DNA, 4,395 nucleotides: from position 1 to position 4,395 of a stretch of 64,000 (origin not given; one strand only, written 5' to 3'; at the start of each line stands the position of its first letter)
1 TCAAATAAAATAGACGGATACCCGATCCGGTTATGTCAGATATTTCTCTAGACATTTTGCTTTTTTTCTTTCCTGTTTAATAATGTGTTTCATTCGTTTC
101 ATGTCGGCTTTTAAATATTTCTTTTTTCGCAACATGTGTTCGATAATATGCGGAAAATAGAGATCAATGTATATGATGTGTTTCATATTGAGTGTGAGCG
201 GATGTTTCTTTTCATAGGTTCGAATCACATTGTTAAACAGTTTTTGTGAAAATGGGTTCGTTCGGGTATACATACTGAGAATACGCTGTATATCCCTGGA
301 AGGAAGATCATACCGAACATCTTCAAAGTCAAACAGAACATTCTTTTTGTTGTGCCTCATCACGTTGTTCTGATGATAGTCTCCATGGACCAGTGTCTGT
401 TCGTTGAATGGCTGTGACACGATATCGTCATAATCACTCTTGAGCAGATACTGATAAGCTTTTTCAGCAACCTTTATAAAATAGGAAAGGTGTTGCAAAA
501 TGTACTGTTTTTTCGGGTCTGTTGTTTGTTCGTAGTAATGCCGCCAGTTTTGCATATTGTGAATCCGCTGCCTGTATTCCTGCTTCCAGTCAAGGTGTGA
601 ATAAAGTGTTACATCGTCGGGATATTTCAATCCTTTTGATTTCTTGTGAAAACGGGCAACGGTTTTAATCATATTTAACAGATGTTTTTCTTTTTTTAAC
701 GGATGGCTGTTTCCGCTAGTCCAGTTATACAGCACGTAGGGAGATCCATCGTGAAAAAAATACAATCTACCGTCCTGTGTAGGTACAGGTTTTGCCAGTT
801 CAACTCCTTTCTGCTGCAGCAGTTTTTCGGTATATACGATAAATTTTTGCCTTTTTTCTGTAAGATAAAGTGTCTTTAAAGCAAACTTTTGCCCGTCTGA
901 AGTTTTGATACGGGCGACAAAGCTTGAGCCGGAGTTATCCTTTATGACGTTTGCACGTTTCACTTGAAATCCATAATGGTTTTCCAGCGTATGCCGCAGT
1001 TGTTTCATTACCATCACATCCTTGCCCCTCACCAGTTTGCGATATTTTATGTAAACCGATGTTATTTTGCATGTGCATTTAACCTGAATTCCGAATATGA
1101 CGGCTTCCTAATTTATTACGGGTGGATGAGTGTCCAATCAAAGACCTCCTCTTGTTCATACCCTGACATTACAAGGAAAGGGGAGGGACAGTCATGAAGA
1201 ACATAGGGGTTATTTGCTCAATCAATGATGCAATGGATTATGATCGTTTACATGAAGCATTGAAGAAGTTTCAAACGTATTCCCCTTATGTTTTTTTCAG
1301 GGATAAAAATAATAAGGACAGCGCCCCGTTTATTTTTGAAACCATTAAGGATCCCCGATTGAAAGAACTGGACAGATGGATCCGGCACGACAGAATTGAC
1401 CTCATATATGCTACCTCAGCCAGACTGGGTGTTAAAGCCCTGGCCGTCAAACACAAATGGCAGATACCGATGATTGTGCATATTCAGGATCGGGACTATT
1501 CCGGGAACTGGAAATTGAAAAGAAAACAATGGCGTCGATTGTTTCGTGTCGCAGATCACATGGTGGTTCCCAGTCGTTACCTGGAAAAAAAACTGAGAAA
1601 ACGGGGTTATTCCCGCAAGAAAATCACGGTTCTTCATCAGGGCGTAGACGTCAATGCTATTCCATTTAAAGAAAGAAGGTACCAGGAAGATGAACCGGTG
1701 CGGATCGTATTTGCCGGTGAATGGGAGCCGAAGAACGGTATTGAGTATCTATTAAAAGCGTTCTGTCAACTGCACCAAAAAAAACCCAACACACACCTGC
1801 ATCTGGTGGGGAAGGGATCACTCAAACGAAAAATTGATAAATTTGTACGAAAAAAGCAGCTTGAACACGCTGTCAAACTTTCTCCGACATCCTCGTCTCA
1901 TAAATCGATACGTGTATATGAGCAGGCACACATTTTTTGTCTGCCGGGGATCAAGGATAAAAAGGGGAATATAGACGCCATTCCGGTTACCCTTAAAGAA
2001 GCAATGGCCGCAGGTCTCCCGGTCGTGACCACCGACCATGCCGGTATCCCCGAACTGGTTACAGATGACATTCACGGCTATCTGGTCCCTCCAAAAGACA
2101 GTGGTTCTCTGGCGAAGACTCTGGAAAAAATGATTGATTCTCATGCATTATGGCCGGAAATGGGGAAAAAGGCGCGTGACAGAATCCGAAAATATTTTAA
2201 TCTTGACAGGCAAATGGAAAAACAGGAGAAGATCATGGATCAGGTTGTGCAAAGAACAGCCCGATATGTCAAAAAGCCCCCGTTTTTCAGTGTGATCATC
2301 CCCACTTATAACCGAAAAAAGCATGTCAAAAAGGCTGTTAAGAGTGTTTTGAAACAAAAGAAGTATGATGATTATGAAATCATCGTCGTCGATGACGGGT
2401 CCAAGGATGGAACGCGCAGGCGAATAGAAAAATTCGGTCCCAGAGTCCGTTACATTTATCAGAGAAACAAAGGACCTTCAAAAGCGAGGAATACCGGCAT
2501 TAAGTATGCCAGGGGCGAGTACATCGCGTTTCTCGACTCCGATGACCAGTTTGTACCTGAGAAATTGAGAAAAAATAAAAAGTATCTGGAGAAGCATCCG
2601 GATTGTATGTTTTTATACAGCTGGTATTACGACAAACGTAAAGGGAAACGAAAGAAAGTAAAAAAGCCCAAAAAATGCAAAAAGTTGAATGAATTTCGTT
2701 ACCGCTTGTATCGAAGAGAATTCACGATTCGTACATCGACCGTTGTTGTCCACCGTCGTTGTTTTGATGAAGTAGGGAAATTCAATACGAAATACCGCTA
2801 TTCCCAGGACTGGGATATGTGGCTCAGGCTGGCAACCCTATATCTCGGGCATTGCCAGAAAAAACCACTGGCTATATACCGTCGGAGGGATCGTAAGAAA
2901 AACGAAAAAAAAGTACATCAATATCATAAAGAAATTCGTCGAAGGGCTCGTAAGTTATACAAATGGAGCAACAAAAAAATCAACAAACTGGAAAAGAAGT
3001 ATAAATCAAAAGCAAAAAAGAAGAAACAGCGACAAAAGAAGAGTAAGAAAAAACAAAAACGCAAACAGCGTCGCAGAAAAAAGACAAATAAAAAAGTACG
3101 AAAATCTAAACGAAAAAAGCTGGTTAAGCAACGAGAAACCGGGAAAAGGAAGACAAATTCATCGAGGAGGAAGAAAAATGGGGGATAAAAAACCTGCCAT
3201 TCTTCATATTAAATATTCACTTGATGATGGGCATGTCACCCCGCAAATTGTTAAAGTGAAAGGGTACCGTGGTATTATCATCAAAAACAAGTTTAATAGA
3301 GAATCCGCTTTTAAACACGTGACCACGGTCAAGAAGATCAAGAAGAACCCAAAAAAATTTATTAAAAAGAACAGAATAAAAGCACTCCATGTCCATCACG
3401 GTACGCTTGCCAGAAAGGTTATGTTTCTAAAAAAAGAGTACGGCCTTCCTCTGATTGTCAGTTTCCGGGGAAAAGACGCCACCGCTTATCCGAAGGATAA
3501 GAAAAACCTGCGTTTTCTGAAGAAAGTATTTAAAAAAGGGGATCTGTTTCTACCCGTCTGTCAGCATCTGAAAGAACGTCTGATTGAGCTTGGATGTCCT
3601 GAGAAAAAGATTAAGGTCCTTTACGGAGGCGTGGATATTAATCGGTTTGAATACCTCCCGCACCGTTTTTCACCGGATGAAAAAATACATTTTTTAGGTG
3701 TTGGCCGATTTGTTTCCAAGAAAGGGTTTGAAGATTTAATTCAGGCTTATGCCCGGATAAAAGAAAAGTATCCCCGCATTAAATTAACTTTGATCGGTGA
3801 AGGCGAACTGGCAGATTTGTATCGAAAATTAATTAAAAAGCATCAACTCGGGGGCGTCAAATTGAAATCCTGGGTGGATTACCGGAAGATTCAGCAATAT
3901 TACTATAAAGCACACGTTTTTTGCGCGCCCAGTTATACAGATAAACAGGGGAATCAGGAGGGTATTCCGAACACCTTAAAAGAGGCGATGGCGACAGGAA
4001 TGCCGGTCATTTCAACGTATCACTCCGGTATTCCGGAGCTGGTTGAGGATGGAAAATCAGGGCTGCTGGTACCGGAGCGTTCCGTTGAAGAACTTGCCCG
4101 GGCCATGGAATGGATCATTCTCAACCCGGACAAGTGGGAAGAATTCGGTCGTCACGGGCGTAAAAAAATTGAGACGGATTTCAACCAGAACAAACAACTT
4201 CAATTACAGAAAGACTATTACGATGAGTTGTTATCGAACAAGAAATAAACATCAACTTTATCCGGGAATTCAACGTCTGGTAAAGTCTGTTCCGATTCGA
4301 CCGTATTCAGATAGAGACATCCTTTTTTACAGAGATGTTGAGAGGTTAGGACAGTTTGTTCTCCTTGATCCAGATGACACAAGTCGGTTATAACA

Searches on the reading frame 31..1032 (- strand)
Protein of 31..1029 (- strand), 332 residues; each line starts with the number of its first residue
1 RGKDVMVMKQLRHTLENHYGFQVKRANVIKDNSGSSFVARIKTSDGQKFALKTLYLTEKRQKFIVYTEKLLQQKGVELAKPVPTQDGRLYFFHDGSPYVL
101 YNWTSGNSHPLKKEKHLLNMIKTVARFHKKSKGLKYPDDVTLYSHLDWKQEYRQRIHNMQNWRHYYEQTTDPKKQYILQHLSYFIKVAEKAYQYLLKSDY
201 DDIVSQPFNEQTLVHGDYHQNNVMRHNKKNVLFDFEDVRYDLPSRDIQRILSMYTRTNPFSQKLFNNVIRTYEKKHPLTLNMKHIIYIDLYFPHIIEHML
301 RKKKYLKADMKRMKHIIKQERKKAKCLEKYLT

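Call 68: search_protein_families(library=pfam, proteins=[window:31-1029:-], max_evalue=0.00001)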
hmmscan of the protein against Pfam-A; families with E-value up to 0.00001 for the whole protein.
window:31-1029:- (332 aa): 2 families
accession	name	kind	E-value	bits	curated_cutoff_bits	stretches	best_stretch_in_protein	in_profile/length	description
PF01636.29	APH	-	1.3e-11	45.2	23.2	1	34-262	8-219/239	Phosphotransferase enzyme family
PF02958.26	EcKL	-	2.9e-08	33.8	22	1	114-274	114-283/294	Ecdysteroid kinase-like family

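Call 93: find_encoding_contigs(protein=window:34-1032:-, flank=10000, max_places=2)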
Protein window:34-1032:- (333 aa): no gene with exactly this product is on record in the collection.

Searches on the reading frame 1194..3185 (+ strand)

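Call 68: search_protein_families(library=pfam, proteins=[window:1194-3185:+], max_evalue=0.00001)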
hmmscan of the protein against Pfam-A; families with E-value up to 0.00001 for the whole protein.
window:1194-3185:+ (664 aa): 8 families
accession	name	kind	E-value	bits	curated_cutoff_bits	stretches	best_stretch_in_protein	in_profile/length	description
PF00535.33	Glycos_transf_2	-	1.3e-40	139.5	23.3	1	366-514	1-153/168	Glycosyl transferase family 2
PF00534.26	Glycos_transf_1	-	4.1e-33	114.8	26.4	1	166-329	13-171/172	Glycosyl transferases group 1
PF13692.12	Glyco_trans_1_4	-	1.6e-28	100.2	27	1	170-315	3-141/142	Glycosyl transferases group 1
PF10111.15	Glyco_tranf_2_2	-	1.9e-22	80.5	27.3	1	366-624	1-271/276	Glycosyltransferase like family 2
PF13439.12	Glyco_transf_4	-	2.5e-15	57.4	28.5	1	56-154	61-169/170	Glycosyltransferase Family 4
PF13641.12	Glyco_tranf_2_3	-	4.1e-14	53.6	27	1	362-548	1-196/230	Glycosyltransferase like family 2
PF13579.12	Glyco_trans_4_4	-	2.1e-11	44.9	29.7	1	57-149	61-157/158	Glycosyl transferase 4-like domain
PF13524.12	Glyco_trans_1_2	-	4.3e-07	30.4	25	1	192-343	8-141/144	Glycosyl transferase-like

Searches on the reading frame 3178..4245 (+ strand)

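Call 68: search_protein_families(library=pfam, proteins=[window:3178-4245:+], max_evalue=0.00001)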
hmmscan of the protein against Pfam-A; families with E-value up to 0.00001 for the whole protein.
window:3178-4245:+ (356 aa): 6 families
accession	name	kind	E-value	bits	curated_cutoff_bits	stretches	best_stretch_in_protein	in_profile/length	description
PF00534.26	Glycos_transf_1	-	3e-39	134.7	26.4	1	164-329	10-171/172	Glycosyl transferases group 1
PF13692.12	Glyco_trans_1_4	-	5.6e-32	111.4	27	1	172-314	4-140/142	Glycosyl transferases group 1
PF13439.12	Glyco_transf_4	-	1.1e-14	55.2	28.5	1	59-156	65-170/170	Glycosyltransferase Family 4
PF13524.12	Glyco_trans_1_2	-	9.2e-10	39.1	25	1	193-338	8-136/144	Glycosyl transferase-like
PF13579.12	Glyco_trans_4_4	-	6.4e-07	30.3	29.7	1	61-149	66-156/158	Glycosyl transferase 4-like domain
PF20706.3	GT4-conflict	-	2.5e-06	27.2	26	1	103-312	129-353/385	Family 4 Glycosyltransferase in conflict systems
